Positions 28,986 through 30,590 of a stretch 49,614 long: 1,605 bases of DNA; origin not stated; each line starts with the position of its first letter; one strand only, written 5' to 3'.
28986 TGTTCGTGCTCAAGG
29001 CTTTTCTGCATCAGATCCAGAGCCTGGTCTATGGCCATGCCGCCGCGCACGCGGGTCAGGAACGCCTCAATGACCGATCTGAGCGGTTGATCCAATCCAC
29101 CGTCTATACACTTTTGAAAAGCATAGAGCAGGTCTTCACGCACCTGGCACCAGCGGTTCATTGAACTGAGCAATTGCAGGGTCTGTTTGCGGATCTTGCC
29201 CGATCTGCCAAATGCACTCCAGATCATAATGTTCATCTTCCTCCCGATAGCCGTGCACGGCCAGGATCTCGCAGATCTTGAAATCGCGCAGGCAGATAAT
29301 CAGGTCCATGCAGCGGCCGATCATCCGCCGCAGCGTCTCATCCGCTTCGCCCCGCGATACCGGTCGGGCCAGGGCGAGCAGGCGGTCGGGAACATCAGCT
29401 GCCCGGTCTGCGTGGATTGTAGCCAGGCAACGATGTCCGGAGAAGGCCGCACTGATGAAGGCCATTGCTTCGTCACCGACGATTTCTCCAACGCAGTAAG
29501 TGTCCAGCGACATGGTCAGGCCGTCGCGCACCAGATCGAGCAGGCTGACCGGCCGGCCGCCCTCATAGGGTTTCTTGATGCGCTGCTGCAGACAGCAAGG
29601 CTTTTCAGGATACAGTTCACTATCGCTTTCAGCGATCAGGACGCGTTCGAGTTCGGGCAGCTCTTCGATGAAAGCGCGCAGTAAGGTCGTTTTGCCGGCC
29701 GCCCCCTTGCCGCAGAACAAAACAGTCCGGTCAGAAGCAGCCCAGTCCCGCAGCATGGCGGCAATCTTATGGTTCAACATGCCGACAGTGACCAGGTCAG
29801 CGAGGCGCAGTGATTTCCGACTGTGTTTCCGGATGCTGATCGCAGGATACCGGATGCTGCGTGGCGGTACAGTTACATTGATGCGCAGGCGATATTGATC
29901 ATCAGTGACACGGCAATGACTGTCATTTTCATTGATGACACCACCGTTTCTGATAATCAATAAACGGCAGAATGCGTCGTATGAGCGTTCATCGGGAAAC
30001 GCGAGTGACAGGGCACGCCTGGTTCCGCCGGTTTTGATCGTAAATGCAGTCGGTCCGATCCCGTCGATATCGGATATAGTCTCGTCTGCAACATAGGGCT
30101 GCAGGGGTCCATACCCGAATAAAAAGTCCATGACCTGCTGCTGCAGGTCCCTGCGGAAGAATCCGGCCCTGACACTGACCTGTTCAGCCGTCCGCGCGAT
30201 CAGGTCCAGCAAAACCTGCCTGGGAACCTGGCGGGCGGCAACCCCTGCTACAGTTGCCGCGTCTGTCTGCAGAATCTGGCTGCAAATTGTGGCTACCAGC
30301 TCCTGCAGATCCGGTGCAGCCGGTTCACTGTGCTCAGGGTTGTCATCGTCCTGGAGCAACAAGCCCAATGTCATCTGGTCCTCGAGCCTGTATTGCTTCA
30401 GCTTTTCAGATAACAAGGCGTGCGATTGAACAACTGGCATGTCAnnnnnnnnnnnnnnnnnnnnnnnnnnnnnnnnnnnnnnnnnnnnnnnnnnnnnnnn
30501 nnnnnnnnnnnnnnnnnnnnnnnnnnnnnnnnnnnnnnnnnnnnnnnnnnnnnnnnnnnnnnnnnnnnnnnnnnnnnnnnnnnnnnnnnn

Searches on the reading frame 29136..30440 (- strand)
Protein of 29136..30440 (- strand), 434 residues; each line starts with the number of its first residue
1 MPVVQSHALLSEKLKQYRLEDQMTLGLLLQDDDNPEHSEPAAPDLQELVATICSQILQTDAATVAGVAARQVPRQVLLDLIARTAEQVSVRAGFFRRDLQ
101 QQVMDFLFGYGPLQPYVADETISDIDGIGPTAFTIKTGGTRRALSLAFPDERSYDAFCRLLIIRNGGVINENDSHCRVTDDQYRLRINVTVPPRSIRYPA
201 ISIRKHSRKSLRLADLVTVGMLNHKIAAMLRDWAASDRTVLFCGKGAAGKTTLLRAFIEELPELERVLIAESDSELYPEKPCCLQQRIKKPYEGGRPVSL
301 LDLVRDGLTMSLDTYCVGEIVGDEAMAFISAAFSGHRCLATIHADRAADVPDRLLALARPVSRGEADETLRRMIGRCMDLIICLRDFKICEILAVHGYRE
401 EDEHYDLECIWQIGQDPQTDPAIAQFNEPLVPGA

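Call 5: search_protein_families(library=pfam, proteins=[window:29136-30440:-], max_evalue=0.1)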
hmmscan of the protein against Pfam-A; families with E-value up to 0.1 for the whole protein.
window:29136-30440:- (434 aa): 4 families
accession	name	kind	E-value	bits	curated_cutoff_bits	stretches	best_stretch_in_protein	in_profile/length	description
PF00437.27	T2SSE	-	4.6e-22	78.6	24.9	1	175-361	84-262/370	Type II/IV secretion system protein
PF13671.12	AAA_33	-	0.012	16.4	27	0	240-268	2-27/143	AAA domain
PF02367.23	TsaE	-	0.076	13.4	26.6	0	225-261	9-45/128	Threonylcarbamoyl adenosine biosynthesis protein TsaE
PF17636.7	UL21a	-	0.097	13.1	27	0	261-305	50-94/123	Viral Unique Long protein 21a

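Call 6: search_protein_families(library=ncbifam, proteins=[window:29136-30440:-], max_evalue=0.1)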
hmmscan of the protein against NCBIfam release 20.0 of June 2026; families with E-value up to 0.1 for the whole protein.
window:29136-30440:- (434 aa): 17 families
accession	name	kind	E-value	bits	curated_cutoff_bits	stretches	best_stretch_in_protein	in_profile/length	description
TIGR03819.1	heli_sec_ATPase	hypoth_equivalog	3.2e-37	128.5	373.15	1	98-384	40-325/340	TadA family conjugal transfer-associated ATPase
NF058587.1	archaellum_moto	equivalog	2.4e-24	86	550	1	32-353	83-392/527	archaellum flagellar ATPase motor FlaI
TIGR02788.1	VirB11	equivalog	3.9e-24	85.2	249.95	1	225-389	132-303/308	P-type DNA transfer ATPase VirB11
TIGR02782.1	TrbB_P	equivalog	5.4e-21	75.2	304.55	1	188-400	88-298/303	P-type conjugative transfer ATPase TrbB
NF010469.0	PRK13894.1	subfamily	5.6e-18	65.4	508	1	195-400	107-312/320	conjugal transfer ATPase TrbB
NF010407.0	PRK13833.1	subfamily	3.8e-16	59.4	499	1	191-408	99-311/323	conjugal transfer protein TrbB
NF010425.0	PRK13851.1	equivalog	2.2e-15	56.4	461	1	223-387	148-315/344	type IV secretion system protein VirB11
NF010475.0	PRK13900.1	equivalog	5e-14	52.1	389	1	223-385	146-310/333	type IV secretion system ATPase VirB11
NF053672.1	bindosome_BasE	exception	8.1e-14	51.2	1000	1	197-358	229-392/512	bindosome assembly system ATPase subunit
NF041000.1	ATPase_ComGA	equivalog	1.6e-11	43.7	300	1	199-358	94-246/267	competence type IV pilus ATPase ComGA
TIGR01420.1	pilT_fam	subfamily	3.7e-08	33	319.1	1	196-359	80-244/343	PilT/PilU family type 4a pilus ATPase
TIGR02533.1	type_II_gspE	equivalog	0.00017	20.4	630.25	1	209-355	215-357/486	type II secretion system ATPase GspE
TIGR02525.1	plasmid_TraJ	equivalog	0.00085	18.4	368.3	1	216-366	132-281/372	plasmid transfer ATPase TraJ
TIGR02524.1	dot_icm_DotB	equivalog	0.0014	17.9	463.3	1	228-385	125-277/358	Dot/Icm type IV secretion system ATPase DotB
NF007755.0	PRK10436.1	equivalog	0.0026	16.5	617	1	179-357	165-335/465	type II secretion system protein GspE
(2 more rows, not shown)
